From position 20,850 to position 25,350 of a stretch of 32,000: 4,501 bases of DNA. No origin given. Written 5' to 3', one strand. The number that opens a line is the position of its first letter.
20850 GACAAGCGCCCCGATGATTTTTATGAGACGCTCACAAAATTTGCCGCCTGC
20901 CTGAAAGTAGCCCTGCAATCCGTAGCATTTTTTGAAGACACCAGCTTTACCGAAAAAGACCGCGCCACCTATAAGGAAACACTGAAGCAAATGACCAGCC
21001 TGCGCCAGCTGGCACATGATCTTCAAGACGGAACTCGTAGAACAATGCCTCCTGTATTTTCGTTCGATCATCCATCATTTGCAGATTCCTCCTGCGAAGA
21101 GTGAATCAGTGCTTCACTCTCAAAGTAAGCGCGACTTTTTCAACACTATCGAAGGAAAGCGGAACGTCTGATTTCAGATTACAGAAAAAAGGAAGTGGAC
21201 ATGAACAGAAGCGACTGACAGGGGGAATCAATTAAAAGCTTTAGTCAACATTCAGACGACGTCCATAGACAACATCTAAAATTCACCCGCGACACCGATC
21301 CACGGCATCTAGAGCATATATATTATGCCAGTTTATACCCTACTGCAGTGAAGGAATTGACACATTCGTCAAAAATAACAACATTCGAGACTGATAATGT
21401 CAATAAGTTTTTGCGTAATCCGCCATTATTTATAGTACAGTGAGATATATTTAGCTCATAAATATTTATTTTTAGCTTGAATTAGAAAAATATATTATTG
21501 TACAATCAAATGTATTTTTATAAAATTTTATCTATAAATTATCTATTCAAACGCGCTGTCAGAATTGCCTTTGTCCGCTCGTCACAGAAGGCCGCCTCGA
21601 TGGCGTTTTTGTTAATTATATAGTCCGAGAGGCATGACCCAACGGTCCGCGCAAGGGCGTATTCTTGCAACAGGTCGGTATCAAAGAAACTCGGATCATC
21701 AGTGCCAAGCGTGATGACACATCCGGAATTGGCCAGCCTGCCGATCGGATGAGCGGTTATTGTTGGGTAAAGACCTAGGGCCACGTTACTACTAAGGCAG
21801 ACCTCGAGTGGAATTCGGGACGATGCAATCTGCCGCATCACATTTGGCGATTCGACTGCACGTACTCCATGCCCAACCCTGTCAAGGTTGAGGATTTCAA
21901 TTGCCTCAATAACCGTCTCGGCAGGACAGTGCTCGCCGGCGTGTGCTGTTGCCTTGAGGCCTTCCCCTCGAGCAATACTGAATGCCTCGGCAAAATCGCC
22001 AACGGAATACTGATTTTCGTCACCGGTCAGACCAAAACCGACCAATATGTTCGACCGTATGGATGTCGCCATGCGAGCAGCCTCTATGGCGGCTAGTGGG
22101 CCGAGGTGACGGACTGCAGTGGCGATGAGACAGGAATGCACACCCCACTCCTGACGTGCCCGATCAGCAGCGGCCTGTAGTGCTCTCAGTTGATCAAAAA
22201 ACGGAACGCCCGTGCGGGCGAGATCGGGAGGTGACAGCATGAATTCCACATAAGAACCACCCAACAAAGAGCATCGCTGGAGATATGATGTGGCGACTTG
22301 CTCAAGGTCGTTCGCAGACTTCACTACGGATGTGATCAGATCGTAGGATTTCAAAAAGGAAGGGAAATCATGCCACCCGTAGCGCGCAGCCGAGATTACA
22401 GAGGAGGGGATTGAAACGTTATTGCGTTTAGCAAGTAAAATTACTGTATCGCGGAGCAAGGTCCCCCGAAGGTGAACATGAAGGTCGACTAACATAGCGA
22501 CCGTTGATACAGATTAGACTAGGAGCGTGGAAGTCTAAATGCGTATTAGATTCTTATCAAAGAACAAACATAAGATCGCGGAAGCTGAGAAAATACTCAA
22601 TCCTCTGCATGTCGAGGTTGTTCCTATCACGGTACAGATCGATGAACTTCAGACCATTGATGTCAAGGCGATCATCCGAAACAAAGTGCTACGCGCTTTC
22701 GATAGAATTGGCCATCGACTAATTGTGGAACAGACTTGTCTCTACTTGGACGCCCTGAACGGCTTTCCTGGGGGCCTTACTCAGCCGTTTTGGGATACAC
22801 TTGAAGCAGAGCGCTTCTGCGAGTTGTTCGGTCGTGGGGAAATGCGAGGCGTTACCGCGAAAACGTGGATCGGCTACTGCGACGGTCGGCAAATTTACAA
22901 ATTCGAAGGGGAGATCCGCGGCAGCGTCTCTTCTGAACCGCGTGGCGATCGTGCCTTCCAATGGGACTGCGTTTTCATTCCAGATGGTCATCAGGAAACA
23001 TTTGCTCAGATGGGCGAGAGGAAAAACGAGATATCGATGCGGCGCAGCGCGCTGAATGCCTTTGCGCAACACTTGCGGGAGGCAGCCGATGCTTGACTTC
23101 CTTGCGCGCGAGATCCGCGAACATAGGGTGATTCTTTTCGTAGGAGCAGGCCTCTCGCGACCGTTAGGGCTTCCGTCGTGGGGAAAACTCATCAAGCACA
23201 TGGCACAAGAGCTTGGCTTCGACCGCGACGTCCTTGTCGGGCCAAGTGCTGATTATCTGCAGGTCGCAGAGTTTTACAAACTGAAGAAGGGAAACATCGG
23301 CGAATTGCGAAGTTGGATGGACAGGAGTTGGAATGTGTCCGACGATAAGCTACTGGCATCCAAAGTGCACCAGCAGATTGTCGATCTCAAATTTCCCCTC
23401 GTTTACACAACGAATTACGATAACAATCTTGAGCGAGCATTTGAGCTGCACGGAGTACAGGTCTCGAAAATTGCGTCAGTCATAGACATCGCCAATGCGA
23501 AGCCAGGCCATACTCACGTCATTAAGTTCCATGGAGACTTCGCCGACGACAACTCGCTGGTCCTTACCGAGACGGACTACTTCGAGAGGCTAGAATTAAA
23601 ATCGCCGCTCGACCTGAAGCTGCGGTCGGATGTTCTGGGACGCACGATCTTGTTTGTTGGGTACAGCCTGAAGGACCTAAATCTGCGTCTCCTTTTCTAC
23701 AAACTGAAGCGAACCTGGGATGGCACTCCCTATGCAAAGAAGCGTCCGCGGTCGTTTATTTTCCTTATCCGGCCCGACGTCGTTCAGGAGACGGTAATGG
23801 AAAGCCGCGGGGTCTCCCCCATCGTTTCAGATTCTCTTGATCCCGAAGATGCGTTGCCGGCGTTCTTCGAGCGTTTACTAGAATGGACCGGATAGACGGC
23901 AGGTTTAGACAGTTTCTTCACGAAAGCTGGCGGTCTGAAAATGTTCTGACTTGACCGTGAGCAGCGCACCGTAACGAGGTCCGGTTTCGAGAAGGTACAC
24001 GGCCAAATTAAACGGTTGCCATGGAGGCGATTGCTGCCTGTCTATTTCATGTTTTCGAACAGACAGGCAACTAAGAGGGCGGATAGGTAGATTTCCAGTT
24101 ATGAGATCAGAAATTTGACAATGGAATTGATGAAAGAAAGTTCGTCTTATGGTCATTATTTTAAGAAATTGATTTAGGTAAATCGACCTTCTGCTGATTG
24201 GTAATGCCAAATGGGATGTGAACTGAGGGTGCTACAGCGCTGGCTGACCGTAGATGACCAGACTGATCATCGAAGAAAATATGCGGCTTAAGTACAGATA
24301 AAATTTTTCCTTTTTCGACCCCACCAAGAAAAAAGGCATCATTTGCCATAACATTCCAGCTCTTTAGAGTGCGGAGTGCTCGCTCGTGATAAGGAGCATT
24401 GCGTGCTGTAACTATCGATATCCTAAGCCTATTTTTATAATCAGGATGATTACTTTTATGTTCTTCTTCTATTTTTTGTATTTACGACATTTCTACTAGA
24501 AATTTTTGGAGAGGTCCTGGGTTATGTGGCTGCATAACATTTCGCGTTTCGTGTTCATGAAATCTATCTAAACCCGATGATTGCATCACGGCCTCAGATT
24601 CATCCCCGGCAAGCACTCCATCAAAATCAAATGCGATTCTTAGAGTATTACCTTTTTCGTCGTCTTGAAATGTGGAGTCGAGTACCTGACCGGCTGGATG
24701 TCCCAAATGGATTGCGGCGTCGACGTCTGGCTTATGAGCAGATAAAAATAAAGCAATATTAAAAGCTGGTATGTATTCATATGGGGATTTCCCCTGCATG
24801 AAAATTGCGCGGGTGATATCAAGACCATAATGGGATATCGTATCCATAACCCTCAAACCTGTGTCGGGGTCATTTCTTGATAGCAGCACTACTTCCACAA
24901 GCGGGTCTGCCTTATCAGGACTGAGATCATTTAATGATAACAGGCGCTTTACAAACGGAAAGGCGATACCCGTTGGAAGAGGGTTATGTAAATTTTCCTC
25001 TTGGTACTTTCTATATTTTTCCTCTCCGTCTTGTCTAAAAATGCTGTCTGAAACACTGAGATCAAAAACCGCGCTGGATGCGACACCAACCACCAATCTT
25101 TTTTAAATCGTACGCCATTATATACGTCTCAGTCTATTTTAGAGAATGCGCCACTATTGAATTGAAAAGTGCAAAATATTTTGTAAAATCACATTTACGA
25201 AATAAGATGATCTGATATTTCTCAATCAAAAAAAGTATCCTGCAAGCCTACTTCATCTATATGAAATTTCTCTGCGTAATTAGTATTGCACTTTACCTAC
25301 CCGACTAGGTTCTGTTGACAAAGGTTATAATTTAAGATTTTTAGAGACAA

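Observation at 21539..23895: Adenosine deaminase + HAM1-like + SIR2-like trio: a Kongming (KomABC)-type nucleotide-signalling NAD-depletion defence candidate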

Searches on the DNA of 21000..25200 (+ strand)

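Call 18: search_dna_similar(query=window:21000-25200:+, collection=plasmids, mode=near, max_rows=20)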
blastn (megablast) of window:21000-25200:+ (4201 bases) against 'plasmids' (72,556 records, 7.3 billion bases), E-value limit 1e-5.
Records with a match: 3; places in all: 5; records where one place covers at least 80% of the query: 0.
Best place of each record, by identity: 95-99% 1; 90-95% 2.
By first word of the organism name: Acetobacter 3.
By predicted mobility (MOB-suite, as given by PLSDB): mobilizable 2; conjugative 1.
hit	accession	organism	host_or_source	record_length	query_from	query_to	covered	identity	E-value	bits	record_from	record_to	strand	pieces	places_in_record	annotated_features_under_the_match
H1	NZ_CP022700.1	Acetobacter tropicalis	Drosophila melanogaster ...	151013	5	175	4%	94.2%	6e-66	261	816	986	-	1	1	none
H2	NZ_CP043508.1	Acetobacter vaccinii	cell culture,blue berry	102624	5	169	4%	94.5%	3e-64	255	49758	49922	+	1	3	IS1182-like element ISGdi16 family transposase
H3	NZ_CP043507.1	Acetobacter vaccinii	cell culture,blue berry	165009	5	151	3%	95.9%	3e-59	239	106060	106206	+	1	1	IS1182-like element ISGdi16 family transposase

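Call 23: search_dna_similar(query=window:21539-23895:+, collection=ecoli_genomes, mode=distant, max_rows=10, max_evalue=0.001)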
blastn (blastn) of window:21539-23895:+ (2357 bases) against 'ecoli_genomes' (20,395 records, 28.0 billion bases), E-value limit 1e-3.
No match.
